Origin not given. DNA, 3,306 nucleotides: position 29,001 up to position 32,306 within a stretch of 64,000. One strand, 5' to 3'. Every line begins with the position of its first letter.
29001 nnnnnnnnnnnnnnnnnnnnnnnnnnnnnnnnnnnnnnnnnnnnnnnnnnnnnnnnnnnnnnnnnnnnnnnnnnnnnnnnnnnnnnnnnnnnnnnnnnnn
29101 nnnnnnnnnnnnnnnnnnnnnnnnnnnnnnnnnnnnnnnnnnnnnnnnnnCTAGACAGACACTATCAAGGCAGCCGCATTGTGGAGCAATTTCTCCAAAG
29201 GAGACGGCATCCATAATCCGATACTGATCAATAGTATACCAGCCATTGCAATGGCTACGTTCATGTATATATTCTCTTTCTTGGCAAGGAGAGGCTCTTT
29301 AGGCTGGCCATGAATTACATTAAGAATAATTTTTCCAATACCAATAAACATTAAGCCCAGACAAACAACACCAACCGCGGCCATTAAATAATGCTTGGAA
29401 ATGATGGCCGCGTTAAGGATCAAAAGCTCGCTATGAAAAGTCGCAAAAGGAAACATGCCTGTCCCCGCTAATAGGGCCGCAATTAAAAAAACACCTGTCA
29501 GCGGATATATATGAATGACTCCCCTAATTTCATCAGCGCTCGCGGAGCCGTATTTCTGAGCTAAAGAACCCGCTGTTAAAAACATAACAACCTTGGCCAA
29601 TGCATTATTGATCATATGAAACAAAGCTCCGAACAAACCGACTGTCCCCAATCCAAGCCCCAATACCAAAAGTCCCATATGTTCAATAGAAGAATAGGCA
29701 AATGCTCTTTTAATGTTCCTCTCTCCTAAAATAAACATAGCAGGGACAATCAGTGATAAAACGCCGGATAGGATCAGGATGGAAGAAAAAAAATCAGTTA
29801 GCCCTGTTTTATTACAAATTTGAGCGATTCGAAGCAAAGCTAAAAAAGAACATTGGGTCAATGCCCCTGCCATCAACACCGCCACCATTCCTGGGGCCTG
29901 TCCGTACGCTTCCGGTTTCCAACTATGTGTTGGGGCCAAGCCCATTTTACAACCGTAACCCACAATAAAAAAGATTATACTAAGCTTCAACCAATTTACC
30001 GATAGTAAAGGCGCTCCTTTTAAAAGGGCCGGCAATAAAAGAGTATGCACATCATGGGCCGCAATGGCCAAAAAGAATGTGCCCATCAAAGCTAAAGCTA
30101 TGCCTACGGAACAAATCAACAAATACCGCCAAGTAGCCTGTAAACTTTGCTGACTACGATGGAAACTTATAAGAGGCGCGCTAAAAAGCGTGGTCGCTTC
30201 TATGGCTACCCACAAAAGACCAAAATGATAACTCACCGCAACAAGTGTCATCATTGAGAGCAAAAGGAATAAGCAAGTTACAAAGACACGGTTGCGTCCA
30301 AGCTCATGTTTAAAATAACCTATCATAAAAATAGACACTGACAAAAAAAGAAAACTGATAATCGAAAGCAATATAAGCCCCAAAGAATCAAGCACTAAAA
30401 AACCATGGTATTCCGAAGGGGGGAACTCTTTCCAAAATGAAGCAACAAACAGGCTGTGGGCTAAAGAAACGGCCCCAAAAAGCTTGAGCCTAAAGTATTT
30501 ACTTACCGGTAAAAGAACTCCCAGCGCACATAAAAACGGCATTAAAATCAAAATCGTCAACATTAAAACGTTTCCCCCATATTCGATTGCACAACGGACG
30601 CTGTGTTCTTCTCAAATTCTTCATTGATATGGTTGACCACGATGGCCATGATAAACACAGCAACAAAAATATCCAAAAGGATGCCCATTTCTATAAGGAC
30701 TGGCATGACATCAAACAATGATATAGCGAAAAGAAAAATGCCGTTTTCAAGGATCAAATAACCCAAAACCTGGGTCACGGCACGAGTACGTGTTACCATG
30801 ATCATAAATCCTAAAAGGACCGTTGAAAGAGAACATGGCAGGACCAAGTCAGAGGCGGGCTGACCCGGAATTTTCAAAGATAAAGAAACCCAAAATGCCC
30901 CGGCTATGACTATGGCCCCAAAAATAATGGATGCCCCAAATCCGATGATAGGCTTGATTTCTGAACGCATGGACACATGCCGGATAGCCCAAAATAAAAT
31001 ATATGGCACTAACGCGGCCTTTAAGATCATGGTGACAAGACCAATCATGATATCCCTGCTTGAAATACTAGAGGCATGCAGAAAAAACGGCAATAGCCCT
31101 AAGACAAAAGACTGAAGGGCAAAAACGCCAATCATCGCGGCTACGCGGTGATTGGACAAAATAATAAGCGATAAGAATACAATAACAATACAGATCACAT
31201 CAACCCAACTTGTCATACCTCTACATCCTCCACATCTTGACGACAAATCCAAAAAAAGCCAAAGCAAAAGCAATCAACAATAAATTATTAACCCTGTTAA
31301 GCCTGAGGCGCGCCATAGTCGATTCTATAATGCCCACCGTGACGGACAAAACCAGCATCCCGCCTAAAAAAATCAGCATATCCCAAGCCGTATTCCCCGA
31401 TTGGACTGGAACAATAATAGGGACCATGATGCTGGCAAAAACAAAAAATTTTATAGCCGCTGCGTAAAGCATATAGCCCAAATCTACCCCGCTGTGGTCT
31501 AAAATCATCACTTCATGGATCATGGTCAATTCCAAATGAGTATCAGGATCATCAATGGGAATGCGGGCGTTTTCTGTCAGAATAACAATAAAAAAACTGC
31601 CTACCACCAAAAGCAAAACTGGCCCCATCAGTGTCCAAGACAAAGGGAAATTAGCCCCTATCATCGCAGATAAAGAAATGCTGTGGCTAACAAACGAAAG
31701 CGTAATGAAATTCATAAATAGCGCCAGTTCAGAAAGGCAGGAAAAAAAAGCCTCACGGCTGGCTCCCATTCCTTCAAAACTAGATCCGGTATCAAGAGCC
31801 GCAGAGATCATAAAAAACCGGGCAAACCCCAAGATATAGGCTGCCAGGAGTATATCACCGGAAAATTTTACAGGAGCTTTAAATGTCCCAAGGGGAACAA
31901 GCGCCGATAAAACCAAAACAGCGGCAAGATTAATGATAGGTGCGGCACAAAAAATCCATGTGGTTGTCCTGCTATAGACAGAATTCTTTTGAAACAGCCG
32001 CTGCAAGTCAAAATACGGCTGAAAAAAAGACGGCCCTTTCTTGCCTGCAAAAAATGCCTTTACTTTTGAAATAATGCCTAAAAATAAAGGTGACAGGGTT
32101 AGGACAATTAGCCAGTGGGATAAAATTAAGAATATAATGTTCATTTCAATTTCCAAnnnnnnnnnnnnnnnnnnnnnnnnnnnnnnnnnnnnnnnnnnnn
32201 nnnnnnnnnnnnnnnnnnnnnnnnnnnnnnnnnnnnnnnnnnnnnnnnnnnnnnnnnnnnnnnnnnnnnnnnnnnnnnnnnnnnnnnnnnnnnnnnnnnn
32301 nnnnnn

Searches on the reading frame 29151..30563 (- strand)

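Call 6: search_protein_families(library=pfam, proteins=[window:29151-30563:-])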
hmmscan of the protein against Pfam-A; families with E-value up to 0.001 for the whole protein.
window:29151-30563:- (470 aa): 1 family
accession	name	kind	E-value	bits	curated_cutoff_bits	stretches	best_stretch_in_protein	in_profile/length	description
PF00361.26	Proton_antipo_M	-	2.4e-36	125.9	21.5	1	113-400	3-289/294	NADH:quinone oxidoreductase/Mrp antiporter, TM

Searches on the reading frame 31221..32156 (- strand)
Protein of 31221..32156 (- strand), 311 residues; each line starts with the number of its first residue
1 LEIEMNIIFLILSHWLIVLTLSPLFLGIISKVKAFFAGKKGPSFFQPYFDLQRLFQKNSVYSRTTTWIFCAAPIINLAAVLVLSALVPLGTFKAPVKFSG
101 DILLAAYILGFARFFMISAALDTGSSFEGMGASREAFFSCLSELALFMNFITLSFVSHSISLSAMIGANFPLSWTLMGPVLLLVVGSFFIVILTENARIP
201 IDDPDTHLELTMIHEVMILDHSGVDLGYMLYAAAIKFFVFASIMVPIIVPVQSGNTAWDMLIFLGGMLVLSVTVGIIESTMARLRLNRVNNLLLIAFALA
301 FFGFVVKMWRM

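Call 6: search_protein_families(library=pfam, proteins=[window:31221-32156:-])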
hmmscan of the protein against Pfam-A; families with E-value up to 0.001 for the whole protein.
window:31221-32156:- (311 aa): 1 family
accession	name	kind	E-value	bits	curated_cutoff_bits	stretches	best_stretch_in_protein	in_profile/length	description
PF00146.26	NADHdh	-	5.6e-30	105.2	27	1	16-305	9-295/298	NADH dehydrogenase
